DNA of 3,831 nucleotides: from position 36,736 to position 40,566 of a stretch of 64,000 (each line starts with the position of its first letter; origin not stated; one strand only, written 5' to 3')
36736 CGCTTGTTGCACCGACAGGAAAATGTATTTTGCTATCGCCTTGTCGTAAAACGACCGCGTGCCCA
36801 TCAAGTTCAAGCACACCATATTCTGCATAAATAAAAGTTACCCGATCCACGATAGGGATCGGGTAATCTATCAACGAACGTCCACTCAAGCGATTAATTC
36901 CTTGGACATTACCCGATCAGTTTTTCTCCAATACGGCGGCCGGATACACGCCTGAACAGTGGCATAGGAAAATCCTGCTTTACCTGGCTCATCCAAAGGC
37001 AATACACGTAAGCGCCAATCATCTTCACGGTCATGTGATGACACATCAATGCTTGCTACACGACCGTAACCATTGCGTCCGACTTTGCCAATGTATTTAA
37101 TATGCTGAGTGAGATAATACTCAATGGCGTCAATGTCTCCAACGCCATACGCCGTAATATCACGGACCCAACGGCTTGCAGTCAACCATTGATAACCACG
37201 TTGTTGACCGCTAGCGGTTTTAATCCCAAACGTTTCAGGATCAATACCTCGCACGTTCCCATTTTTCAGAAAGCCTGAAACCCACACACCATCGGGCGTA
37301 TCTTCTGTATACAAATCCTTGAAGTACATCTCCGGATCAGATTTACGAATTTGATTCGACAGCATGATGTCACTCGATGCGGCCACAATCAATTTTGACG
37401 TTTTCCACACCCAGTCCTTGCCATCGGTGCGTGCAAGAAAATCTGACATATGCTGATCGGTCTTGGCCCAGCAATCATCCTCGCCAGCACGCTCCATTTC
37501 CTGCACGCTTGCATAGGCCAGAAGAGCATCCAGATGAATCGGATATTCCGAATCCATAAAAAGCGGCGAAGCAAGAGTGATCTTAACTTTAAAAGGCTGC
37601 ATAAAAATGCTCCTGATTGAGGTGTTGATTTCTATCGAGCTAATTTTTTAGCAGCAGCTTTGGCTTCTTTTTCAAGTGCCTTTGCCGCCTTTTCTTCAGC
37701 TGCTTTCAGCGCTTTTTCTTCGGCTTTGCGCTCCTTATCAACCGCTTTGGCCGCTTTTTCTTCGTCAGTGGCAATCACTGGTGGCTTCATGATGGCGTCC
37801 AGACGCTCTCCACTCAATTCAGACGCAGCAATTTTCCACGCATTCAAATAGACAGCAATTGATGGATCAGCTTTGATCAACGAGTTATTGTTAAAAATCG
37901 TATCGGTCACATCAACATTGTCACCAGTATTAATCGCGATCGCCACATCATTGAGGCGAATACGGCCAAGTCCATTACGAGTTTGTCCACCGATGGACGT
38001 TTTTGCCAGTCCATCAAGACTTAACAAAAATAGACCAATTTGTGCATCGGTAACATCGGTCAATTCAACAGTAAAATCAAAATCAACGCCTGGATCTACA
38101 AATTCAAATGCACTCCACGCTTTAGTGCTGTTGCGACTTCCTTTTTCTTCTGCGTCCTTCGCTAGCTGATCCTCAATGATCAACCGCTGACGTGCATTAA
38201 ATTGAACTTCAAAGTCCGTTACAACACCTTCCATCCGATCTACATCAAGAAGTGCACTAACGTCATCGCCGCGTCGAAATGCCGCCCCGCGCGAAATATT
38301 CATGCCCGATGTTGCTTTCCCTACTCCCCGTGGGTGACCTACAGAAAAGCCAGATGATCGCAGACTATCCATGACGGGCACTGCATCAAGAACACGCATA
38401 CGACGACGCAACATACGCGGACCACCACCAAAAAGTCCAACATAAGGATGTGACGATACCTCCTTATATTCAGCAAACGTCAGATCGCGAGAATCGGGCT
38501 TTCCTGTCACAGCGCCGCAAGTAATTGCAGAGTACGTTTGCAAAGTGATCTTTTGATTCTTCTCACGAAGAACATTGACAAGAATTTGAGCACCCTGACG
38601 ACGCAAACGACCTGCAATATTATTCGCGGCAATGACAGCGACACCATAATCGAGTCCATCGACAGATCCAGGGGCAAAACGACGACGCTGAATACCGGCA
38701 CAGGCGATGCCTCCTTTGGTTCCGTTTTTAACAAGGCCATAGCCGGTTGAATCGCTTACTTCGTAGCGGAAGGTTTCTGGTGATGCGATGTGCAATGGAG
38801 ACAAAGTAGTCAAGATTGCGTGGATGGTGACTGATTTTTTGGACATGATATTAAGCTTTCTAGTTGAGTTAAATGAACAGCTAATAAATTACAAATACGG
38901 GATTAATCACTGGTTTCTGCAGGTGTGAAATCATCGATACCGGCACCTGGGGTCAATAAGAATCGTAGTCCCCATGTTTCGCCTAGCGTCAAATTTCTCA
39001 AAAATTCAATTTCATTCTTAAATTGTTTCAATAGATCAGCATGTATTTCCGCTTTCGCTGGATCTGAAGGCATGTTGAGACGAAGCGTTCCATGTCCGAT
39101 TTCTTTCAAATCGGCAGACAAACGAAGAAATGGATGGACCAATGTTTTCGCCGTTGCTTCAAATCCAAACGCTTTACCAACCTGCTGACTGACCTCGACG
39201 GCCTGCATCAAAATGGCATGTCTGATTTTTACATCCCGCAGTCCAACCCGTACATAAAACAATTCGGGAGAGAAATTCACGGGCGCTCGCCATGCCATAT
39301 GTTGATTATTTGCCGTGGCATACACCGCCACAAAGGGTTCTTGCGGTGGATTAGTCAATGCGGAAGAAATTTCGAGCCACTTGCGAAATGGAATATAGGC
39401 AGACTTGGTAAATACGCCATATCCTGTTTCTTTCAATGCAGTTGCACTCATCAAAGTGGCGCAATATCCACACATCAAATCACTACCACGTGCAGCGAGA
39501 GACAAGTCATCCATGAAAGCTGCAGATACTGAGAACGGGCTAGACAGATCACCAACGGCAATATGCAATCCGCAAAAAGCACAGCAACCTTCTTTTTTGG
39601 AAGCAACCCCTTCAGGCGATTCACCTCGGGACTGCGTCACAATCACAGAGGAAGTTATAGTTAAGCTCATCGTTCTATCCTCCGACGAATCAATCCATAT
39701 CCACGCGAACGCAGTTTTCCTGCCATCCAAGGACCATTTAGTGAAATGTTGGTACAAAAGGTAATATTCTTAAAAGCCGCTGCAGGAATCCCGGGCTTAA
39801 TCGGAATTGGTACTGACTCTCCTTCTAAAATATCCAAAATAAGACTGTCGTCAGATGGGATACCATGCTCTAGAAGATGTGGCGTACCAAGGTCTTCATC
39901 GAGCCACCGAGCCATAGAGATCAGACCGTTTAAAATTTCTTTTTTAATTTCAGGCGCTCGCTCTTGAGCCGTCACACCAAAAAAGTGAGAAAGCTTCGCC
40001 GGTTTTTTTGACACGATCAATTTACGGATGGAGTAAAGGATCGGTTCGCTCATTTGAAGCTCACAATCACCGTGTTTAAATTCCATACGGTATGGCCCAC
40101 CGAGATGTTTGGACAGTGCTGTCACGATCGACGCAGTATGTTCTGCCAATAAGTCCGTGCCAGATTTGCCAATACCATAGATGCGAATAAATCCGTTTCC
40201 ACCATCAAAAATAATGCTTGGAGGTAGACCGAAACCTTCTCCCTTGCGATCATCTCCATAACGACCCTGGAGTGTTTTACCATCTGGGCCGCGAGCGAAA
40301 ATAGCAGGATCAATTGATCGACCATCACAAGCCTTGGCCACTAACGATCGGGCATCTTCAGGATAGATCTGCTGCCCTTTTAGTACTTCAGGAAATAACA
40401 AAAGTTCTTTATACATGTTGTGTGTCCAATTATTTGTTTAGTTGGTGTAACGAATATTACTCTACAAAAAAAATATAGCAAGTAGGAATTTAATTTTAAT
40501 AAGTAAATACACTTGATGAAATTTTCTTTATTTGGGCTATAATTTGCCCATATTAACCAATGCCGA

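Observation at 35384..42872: Type IV-A-architecture CRISPR-Cas (cas6-csf1-csf2-csf3 plus divergent CasDinG) with its own I-E-type cas1-cas2 fused into the operon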

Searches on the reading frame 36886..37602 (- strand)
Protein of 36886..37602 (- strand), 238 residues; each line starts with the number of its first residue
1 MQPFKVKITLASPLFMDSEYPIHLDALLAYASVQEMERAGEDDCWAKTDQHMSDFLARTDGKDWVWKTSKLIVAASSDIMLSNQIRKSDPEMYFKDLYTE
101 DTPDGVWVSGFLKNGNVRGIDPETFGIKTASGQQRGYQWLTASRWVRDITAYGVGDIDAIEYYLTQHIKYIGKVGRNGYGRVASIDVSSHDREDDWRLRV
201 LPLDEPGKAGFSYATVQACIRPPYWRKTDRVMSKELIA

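Call 3: search_protein_families(library=ncbifam, proteins=[window:36886-37602:-], max_evalue=0.01)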
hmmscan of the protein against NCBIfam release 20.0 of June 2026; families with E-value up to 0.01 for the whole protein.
window:36886-37602:- (238 aa): 1 family
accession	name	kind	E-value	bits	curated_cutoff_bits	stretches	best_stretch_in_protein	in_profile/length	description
TIGR03116.2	cas5_csf3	equivalog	5.2e-47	160.3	140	1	2-230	1-217/223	type IV CRISPR-associated protein Csf3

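Call 4: search_protein_families(library=pfam, proteins=[window:36886-37602:-], max_evalue=0.01)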
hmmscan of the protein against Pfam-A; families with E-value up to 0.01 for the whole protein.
window:36886-37602:- (238 aa): 0 families

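Call 5: search_protein_families(library=padloc, proteins=[window:36886-37602:-], max_evalue=0.01)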
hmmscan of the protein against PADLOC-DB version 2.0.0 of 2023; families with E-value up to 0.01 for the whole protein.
window:36886-37602:- (238 aa): 6 families
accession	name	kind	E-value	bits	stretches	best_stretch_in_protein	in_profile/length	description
PDLC01005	typeIV_Cas5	-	8.8e-43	144.8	1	3-225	1-215/215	CRISPR type IV/AFERR-associated protein Csf3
PDLC01320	typeIV_Cas5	-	2.9e-40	136.3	1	3-225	1-199/199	CAS-IV-A; effector_G5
PDLC01727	typeIV_Cas5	-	5.6e-36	122.5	1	1-231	4-212/222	Csf3_0_IV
PDLC01498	typeIV_Cas5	-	4.7e-11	40.7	2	143-198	124-178/228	CAS-IV-A; effector_G5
PDLC01006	typeIV_Cas5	-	5.3e-09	34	2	143-197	129-182/235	Cas_effector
PDLC01726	typeIV_Cas58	-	0.0022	14.9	1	146-190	115-159/479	Csf3-Csf1_0_IVE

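Call 57: find_homologous_proteins(query=window:36886-37602:-, max_evalue=1e-8)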
Query window:36886-37602:- (238 aa): 94 proteins with E <= 1e-8 among 295 candidates.
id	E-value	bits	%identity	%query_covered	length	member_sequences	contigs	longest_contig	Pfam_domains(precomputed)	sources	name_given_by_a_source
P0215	1.1e-160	551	100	100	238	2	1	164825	PF27782.1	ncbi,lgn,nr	ncbi:MAG: hypothetical protein Q7K26_01640 [bacterium]|nr:hypothetical protein [bacterium]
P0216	1.4e-112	393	69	100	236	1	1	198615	PF27782.1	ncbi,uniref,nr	ncbi:type IV CRISPR-associated protein Csf3 [Rhodoferax antarcticus]|uniref:Putative CRISPR-associat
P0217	1.0e-109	384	68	100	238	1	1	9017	PF27782.1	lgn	-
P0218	8.6e-109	381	68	100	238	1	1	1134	PF27782.1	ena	-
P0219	1.9e-105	370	66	100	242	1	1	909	PF27782.1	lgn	-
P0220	3.0e-105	369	68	100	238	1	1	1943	PF27782.1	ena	-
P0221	2.6e-104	366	67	100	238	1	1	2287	PF27782.1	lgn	-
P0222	2.9e-104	366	65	100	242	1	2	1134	PF27782.1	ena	-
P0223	4.4e-104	365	68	100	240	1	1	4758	PF27782.1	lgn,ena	-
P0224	1.5e-102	360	65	100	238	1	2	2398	PF27782.1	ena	-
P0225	1.0e-101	358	63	100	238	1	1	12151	PF27782.1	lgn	-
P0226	1.1e-101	358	65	100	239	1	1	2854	PF27782.1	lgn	-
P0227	1.0e-99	351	64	99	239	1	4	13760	PF27782.1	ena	-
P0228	1.6e-94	334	60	100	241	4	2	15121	PF27782.1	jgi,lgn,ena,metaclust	metaclust:\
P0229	1.9e-90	321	58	100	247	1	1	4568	PF27782.1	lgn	-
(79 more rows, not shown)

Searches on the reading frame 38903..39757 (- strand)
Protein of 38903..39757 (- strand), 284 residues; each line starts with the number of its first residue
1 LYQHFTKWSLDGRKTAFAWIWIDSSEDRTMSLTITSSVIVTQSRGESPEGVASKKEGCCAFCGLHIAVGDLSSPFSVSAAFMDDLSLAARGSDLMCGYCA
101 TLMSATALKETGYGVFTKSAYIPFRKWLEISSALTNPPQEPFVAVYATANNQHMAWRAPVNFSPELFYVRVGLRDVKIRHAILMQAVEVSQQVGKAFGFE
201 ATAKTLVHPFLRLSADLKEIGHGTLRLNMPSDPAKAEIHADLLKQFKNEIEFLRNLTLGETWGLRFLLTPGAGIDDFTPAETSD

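Call 3: search_protein_families(library=ncbifam, proteins=[window:38903-39757:-], max_evalue=0.01)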
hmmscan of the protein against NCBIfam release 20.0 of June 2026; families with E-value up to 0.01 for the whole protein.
window:38903-39757:- (284 aa): 1 family
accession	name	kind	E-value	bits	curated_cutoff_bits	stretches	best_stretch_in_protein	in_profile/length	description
TIGR03114.2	cas8u_csf1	equivalog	2e-69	233.7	140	1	35-268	1-228/228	type IV CRISPR-associated protein Csf1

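Call 4: search_protein_families(library=pfam, proteins=[window:38903-39757:-], max_evalue=0.01)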
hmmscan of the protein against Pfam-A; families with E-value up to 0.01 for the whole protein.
window:38903-39757:- (284 aa): 0 families

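Call 5: search_protein_families(library=padloc, proteins=[window:38903-39757:-], max_evalue=0.01)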
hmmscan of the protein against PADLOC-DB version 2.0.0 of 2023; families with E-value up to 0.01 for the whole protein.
window:38903-39757:- (284 aa): 6 families
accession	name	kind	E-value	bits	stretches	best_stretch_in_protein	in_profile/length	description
PDLC01001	typeIV_Cas8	-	2.4e-54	182.3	1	62-268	1-201/202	CRISPR type AFERR-associated protein Csf1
PDLC01318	typeIV_Cas8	-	3.8e-49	165.3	1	62-268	1-188/189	CAS-IV-A; effector_LS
PDLC01721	typeIV_Cas8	-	1.5e-41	140.6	1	46-270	16-214/227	Csf1_0_IV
PDLC01722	typeIV_Cas8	-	2.3e-22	77.8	1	114-270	7-158/178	Csf1_1_IVA1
PDLC01574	typeIV_Cas8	-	8.9e-10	36.8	1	55-203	16-170/213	CAS-IV-A; effector_LS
PDLC01002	typeIV_Cas8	-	0.0087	13.5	0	48-134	16-101/219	Cas_effector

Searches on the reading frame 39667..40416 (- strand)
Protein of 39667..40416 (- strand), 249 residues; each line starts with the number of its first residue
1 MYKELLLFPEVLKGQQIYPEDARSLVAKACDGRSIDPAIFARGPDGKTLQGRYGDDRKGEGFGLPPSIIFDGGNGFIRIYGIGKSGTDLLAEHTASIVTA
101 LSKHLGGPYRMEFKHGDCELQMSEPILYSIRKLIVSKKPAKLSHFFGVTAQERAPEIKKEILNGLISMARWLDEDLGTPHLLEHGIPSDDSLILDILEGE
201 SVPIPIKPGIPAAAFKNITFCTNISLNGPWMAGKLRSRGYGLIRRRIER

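Call 3: search_protein_families(library=ncbifam, proteins=[window:39667-40416:-], max_evalue=0.01)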
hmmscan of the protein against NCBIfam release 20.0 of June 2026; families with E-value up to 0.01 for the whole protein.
window:39667-40416:- (249 aa): 1 family
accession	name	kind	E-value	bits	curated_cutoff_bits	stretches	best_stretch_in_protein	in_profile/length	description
NF045575.1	cas6_csf5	equivalog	6.4e-26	91.6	150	1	12-245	10-218/221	type IV CRISPR-associated endonuclease Csf5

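Call 4: search_protein_families(library=pfam, proteins=[window:39667-40416:-], max_evalue=0.01)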
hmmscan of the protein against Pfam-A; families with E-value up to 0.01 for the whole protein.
window:39667-40416:- (249 aa): 0 families

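Call 5: search_protein_families(library=padloc, proteins=[window:39667-40416:-], max_evalue=0.01)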
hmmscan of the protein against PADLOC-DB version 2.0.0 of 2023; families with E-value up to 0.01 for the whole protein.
window:39667-40416:- (249 aa): 3 families
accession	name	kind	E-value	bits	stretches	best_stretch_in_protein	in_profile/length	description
PDLC01549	typeIV_Cas6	-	8.7e-26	89.1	1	13-243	4-203/216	CAS-IV-A; effector_UNK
PDLC01009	typeIV_Cas6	-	3.5e-18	64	1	14-243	11-217/232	Cas_effector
PDLC01713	typeIV_Cas6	-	8.7e-17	59.5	1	13-241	16-223/244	Cas6_2_IVA1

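Call 71: search_solved_structures(query=window:39667-40416:-, max_evalue=0.01)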
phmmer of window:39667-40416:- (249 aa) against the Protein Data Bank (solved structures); distinct sequences matched with E-value up to 0.01: 2.
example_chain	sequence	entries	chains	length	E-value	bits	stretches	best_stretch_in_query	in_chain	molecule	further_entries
8rc3_M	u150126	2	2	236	0.0012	21.6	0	13-140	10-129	CRISPR type AFERR-associated protein Csf5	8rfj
9n3y_H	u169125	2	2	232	0.0077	19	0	14-244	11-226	CRISPR type AFERR-associated protein Csf5 (Cas6)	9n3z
